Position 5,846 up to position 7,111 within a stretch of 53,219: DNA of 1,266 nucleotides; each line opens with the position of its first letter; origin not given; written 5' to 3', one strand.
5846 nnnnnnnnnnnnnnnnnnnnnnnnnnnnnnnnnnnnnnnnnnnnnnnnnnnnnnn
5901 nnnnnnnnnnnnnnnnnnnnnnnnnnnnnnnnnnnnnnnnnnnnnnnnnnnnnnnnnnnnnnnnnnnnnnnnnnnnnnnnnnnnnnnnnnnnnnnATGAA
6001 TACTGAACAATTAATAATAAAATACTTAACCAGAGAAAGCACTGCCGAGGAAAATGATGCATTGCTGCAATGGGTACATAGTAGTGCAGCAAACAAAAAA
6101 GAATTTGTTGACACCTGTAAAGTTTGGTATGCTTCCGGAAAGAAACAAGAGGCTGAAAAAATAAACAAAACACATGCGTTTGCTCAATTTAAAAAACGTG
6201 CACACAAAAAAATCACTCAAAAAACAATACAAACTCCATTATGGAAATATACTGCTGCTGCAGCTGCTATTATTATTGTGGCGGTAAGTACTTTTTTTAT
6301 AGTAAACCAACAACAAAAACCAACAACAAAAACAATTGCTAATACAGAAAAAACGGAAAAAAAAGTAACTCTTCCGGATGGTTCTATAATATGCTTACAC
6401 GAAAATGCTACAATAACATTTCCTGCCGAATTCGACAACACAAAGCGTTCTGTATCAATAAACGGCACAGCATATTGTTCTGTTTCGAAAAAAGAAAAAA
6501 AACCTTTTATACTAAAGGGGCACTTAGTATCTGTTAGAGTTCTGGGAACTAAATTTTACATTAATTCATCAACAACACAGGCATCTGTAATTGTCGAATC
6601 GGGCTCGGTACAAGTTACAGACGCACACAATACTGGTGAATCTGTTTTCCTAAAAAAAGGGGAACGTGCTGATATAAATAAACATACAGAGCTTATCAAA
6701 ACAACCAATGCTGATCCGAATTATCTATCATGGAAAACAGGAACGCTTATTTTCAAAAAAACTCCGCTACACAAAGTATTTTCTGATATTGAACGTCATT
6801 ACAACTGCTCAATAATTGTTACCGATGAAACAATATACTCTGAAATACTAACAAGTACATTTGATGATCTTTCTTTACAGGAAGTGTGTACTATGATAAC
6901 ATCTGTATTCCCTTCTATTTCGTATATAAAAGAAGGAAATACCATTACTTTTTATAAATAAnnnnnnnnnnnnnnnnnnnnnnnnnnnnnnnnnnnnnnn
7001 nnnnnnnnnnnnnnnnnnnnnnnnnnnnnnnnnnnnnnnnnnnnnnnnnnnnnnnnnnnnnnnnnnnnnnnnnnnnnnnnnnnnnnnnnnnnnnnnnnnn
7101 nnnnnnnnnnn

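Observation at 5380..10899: ECF sigma / FecR module wired to an STN-domain small beta-barrel instead of a TonB-dependent transporter, followed by a secreted RCC1 propeller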

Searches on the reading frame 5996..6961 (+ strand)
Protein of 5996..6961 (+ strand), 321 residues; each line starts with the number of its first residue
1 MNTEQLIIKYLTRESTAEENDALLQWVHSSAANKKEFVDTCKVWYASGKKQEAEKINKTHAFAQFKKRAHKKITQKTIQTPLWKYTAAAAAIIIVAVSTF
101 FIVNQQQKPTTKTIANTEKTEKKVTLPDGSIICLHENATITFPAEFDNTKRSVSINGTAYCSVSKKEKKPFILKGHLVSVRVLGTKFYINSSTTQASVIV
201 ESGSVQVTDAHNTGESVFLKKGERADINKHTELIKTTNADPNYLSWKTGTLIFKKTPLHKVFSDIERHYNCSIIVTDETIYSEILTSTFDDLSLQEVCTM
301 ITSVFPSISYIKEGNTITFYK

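Call 3: search_protein_families(library=pfam, proteins=[window:5996-6961:+], max_evalue=1)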
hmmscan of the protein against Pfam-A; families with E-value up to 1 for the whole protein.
window:5996-6961:+ (321 aa): 3 families
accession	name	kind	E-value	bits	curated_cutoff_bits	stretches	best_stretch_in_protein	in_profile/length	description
PF04773.18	FecR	-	2.6e-14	53.9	24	1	116-206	5-97/97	FecR protein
PF16344.10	FecR_C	-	2.9e-10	40.5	24.4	1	251-318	2-69/70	FecR, C-terminal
PF00122.25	E1-E2_ATPase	-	0.16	11.9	28.1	0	198-230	42-67/181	E1-E2 ATPase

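Call 4: search_protein_families(library=ncbifam, proteins=[window:5996-6961:+], max_evalue=1)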
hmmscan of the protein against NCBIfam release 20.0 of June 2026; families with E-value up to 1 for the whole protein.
window:5996-6961:+ (321 aa): 5 families
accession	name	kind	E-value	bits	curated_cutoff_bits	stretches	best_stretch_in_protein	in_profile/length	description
NF007296.1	PRK09774.1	equivalog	4.7e-14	52.2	385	1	117-293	110-284/313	ferric citrate uptake sigma factor regulator FecR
NF047849.1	Lsa33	exception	2.5e-05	23.6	420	1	117-229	66-186/310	surface adhesin Lsa33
NF047528.1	LIMLP_03685_anti-sigma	equivalog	0.00016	21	200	2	10-114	4-95/347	LIMLP_03685 family anti-sigma factor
NF011153.0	PRK14560.1-4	equivalog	0.0071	16.3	169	1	82-148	38-105/162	putative RNA-binding protein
NF052375.1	antisigma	equivalog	0.17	11.9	100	1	73-119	75-126/217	anti-sigma factor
